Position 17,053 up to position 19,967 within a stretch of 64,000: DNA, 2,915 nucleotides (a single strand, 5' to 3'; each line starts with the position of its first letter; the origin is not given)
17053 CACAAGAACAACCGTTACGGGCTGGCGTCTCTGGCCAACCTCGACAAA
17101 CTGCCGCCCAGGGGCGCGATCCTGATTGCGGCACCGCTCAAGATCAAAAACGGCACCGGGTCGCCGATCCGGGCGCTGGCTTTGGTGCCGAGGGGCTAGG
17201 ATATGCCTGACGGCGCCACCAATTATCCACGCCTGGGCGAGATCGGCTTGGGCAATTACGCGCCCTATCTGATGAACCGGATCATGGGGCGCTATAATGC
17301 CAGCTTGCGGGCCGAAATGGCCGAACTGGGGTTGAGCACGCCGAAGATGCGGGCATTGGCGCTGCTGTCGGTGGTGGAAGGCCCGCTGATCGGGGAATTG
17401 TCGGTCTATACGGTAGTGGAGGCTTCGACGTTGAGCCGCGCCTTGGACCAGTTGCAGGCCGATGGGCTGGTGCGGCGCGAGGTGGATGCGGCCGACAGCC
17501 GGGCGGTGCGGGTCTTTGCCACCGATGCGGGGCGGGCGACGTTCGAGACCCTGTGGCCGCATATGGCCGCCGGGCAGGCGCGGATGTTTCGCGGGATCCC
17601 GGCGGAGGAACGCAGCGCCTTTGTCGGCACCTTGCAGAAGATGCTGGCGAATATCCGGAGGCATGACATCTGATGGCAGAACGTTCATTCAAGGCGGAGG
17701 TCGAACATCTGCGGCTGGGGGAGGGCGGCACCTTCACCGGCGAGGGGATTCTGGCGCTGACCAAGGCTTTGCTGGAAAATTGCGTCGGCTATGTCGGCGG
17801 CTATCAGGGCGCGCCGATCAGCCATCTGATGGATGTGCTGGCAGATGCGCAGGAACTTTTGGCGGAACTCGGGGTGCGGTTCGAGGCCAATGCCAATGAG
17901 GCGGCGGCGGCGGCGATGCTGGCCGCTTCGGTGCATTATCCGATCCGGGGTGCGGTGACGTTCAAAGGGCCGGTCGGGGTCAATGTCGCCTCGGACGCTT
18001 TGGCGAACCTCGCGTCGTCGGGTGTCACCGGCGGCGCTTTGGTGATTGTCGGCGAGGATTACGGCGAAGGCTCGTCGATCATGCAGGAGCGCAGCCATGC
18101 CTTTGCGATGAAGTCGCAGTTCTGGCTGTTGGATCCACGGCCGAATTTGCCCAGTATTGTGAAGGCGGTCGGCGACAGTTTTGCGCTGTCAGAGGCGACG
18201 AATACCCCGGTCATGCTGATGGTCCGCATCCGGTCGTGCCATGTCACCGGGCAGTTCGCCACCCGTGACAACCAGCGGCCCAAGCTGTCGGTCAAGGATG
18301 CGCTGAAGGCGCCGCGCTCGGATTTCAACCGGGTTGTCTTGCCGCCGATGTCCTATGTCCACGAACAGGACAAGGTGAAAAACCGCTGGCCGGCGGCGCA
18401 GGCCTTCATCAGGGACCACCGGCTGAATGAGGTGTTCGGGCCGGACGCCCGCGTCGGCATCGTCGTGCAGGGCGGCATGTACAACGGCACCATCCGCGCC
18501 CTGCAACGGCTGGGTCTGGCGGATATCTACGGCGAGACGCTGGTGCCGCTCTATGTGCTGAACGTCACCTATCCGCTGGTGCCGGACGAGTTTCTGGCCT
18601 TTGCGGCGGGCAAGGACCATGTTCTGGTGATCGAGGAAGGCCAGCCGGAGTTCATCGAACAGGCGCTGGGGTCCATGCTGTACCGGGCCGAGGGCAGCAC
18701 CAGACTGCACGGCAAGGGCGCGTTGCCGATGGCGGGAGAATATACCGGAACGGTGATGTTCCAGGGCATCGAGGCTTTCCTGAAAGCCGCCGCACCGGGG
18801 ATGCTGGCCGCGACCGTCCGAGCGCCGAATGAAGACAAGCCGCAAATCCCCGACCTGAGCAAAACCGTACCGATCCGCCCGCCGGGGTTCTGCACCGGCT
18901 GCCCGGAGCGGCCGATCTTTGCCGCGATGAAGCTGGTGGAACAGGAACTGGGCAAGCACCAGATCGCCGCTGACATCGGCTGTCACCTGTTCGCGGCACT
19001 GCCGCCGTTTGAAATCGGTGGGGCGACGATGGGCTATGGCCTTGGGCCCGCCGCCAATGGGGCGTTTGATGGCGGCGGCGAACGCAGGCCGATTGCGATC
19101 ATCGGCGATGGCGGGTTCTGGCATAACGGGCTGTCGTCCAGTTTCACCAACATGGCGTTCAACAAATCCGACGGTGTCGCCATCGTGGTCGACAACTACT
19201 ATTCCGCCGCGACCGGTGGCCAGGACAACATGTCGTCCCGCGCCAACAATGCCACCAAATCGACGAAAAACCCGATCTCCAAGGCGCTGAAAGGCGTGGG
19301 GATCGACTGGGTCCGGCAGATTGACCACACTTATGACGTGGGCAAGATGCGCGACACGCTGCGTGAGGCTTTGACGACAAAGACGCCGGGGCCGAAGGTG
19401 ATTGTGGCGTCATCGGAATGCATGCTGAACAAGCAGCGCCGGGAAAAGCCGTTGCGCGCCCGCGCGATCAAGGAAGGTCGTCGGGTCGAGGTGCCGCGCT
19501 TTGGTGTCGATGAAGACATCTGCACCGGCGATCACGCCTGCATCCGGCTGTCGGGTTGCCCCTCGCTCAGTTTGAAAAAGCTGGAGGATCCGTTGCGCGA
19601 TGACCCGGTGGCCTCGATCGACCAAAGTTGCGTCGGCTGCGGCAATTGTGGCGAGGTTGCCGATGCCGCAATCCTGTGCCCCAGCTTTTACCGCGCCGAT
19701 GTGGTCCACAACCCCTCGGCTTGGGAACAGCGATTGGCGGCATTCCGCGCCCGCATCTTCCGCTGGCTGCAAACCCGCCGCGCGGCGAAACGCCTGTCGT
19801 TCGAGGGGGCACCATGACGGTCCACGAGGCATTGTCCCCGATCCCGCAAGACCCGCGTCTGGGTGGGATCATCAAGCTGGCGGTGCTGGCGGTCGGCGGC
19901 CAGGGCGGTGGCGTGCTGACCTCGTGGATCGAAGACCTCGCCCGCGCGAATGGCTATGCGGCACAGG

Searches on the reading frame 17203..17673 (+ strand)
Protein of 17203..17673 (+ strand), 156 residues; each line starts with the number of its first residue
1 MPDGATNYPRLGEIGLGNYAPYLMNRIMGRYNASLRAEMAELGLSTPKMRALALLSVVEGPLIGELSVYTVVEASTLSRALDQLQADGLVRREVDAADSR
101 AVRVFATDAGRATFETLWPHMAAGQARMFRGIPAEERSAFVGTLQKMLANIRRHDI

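Call 13: find_encoding_contigs(protein=window:17203-17673:+, flank=10000, max_places=10)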
Protein window:17203-17673:+ (156 aa): 4 contigs read that carry it; 4 places shown.
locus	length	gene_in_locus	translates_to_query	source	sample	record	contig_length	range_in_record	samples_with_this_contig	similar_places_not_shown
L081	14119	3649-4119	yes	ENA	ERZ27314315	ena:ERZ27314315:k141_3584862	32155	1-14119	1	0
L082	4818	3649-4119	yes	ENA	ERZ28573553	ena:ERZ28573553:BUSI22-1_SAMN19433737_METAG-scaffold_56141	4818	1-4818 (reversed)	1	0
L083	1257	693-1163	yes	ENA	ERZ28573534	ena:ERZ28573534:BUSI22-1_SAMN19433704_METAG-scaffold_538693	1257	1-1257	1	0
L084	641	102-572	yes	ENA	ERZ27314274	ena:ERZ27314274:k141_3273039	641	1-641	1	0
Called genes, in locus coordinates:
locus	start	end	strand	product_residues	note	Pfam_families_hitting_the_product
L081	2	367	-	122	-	?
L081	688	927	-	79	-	-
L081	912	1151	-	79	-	-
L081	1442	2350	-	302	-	PF00496:SBP_bac_5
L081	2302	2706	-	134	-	PF13450:NAD_binding_8 (weak)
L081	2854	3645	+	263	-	PF04199:Cyclase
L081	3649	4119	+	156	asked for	PF01047:MarR (weak), PF12802:MarR_2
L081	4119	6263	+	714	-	PF02775:TPP_enzyme_C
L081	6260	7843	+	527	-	PF01558:POR, PF20169:DUF6537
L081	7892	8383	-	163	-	PF01613:Flavin_Reduct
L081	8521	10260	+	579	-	PF05496:RuvB_N (faint), PF13177:DNA_pol3_delta2, PF13604:AAA_30 (faint), PF00004:AAA, PF13401:AAA_22 (weak), PF22608:DNAX_ATPase_lid, PF12169:DNA_pol3_gamma3, PF12362:DUF3646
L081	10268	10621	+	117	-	PF02575:YbaB_DNA_bd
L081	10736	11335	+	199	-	PF21176:RecR_HhH, PF02132:RecR_ZnF (faint), PF13662:Toprim_4, PF01751:Toprim (weak), PF21175:RecR_C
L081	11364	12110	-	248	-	PF06242:TrcR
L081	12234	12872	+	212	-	PF00445:Ribonuclease_T2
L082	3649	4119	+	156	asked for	PF01047:MarR (weak), PF12802:MarR_2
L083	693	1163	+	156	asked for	PF01047:MarR (weak), PF12802:MarR_2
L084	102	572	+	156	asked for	PF01047:MarR (weak), PF12802:MarR_2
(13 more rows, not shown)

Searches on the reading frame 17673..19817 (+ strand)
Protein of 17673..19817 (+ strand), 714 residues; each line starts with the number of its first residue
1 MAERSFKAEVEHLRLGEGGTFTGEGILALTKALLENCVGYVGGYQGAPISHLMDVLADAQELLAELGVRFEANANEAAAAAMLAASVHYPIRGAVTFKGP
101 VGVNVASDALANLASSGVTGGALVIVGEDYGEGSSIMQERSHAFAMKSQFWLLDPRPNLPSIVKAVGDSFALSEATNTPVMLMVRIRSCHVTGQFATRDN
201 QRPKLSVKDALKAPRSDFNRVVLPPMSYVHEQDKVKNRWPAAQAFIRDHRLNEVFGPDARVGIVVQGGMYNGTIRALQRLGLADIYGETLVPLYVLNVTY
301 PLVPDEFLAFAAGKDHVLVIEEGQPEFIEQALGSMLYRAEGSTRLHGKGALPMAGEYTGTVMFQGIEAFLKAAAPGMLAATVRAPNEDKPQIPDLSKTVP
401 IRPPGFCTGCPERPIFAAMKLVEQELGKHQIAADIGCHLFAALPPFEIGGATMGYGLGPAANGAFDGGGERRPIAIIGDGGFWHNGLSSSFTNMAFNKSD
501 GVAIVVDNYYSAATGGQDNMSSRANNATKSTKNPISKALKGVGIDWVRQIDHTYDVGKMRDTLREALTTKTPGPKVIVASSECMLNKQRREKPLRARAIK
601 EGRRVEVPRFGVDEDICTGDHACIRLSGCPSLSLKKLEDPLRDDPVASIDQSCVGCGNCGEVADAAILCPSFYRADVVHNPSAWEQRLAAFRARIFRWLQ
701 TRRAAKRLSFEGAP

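Call 45: find_homologous_proteins(query=window:17673-19817:+, max_evalue=1e-50)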
Query window:17673-19817:+ (714 aa): 8000 proteins with E <= 1e-50 among 8000 candidates; the best 120 are listed.
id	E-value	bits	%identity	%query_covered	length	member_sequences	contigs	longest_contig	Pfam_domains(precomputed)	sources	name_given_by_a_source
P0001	0.0e+0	1627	100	100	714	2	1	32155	PF02775.27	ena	-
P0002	0.0e+0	1559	95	100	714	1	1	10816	PF02775.27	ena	-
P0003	0.0e+0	1533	94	100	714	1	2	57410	PF02775.27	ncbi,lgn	-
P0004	0.0e+0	1525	93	100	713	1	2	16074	PF02775.27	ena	-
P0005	0.0e+0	1520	92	100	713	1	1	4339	PF02775.27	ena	-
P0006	0.0e+0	1518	92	100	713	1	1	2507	PF02775.27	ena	-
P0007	0.0e+0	1496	91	100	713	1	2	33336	PF02775.27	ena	-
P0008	0.0e+0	1474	90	100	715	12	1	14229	PF02775.27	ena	-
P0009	0.0e+0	1467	89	100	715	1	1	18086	PF02775.27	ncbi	-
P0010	0.0e+0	1458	89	100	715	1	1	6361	PF02775.27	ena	-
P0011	0.0e+0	1450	89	100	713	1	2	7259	PF02775.27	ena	-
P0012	0.0e+0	1449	88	100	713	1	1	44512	PF02775.27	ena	-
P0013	0.0e+0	1448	88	100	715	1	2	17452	PF02775.27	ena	-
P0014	0.0e+0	1448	88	100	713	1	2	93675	PF02775.27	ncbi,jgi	jgi:indolepyruvate ferredoxin oxidoreductase alpha subunit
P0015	0.0e+0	1445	89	99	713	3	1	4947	PF02775.27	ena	-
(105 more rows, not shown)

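Call 46: find_encoding_contigs(protein=P0002, flank=10000, max_places=5)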
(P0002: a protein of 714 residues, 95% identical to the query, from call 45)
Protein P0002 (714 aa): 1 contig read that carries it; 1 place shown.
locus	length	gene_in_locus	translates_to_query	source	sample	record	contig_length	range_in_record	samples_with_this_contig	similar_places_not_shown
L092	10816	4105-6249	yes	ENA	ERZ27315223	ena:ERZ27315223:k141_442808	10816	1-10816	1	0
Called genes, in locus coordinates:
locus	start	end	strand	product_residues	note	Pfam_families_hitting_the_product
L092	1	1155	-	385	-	?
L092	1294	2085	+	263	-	PF04199:Cyclase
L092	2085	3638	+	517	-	PF01266:DAO (faint), PF13450:NAD_binding_8, PF01593:Amino_oxidase (weak)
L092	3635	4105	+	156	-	PF01047:MarR, PF12802:MarR_2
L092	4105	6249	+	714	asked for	PF02775:TPP_enzyme_C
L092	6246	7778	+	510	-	PF01558:POR, PF20169:DUF6537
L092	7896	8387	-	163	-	PF01613:Flavin_Reduct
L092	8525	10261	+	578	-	PF13177:DNA_pol3_delta2, PF00004:AAA, PF13401:AAA_22 (faint), PF22608:DNAX_ATPase_lid, PF12169:DNA_pol3_gamma3, PF12362:DUF3646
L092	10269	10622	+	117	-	PF02575:YbaB_DNA_bd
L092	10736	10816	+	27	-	?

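Call 47: find_encoding_contigs(protein=P0004, flank=10000, max_places=5)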
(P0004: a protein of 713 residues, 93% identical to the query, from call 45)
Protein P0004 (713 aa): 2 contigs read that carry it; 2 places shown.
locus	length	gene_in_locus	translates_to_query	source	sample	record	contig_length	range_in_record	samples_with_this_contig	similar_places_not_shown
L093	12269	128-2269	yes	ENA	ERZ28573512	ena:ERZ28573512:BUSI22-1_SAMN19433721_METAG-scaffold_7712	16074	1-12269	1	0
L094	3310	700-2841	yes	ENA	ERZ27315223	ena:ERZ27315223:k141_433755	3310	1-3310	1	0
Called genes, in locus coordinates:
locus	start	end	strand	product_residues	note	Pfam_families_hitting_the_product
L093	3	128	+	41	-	?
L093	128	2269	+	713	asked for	PF02775:TPP_enzyme_C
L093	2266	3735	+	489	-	PF01558:POR, PF20169:DUF6537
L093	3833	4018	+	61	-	-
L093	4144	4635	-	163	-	PF01613:Flavin_Reduct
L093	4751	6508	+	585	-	PF05496:RuvB_N (faint), PF13177:DNA_pol3_delta2, PF13604:AAA_30 (faint), PF00004:AAA, PF13401:AAA_22 (weak), PF22608:DNAX_ATPase_lid, PF12169:DNA_pol3_gamma3, PF12362:DUF3646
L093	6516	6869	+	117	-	PF02575:YbaB_DNA_bd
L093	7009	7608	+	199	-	PF21176:RecR_HhH, PF02132:RecR_ZnF (weak), PF13662:Toprim_4, PF01751:Toprim, PF21175:RecR_C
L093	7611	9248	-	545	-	PF00413:Peptidase_M10 (faint), PF08548:Peptidase_M10_C, PF00353:HemolysinCabind (weak)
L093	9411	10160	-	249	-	PF06242:TrcR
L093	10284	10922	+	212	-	PF00445:Ribonuclease_T2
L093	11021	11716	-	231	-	PF02798:GST_N, PF13409:GST_N_2, PF13417:GST_N_3, PF13410:GST_C_2 (weak)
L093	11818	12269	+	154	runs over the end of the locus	PF01741:MscL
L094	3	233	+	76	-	?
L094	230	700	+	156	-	PF01047:MarR (weak), PF12802:MarR_2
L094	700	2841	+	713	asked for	PF02775:TPP_enzyme_C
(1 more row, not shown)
